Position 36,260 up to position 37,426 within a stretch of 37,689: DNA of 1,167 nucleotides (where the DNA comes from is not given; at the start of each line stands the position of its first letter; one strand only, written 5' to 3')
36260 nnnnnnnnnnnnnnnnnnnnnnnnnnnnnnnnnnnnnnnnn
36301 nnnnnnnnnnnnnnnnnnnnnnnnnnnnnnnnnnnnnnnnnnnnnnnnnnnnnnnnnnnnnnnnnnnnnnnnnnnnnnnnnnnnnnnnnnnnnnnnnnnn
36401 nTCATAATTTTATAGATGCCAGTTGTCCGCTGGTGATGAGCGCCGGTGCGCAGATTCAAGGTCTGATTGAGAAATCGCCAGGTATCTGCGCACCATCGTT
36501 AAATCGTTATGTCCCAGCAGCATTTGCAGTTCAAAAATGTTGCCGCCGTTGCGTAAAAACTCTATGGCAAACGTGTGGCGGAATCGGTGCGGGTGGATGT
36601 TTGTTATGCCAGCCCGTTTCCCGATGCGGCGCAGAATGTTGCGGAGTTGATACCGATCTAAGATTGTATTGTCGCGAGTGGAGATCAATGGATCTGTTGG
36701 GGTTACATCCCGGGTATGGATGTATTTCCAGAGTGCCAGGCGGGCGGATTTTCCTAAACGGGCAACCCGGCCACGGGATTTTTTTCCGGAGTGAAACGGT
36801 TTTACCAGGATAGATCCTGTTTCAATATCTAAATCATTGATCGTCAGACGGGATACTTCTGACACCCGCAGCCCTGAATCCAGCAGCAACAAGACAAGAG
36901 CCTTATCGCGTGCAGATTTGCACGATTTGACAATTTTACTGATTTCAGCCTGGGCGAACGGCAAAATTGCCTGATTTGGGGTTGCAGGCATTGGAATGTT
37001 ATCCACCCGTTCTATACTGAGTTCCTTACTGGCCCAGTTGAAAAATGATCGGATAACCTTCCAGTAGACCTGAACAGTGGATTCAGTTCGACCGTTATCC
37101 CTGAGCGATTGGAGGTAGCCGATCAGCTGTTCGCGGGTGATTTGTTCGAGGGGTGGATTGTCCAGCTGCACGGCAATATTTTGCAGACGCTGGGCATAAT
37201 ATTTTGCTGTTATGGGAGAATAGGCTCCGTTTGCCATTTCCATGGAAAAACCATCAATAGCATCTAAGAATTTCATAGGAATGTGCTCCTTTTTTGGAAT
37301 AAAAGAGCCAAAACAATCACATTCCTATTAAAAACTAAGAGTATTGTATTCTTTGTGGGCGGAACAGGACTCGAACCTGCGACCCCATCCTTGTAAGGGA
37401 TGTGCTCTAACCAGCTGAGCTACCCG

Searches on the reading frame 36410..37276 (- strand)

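Call 79: search_protein_families(library=phrogs, proteins=[window:36410-37276:-], max_evalue=0.001)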
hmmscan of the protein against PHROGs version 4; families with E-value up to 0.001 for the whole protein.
window:36410-37276:- (288 aa): 7 families
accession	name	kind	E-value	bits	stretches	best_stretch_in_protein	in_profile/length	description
phrog_1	-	integration and excision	1.6e-43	150.9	1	3-277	166-444/611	integrase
phrog_216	-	integration and excision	9.8e-36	124.4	1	68-278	15-234/301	integrase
phrog_7269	-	integration and excision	1.3e-10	42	1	207-276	9-77/89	integrase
phrog_35951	-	unknown function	2.8e-06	28.7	1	219-273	13-67/97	-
phrog_5127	-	integration and excision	7.1e-06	26.7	1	46-161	136-254/355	integrase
phrog_5830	-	integration and excision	1.3e-05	25.5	1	62-158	59-165/318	integrase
phrog_7685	-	integration and excision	2.5e-05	24.9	1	192-262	148-216/240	integrase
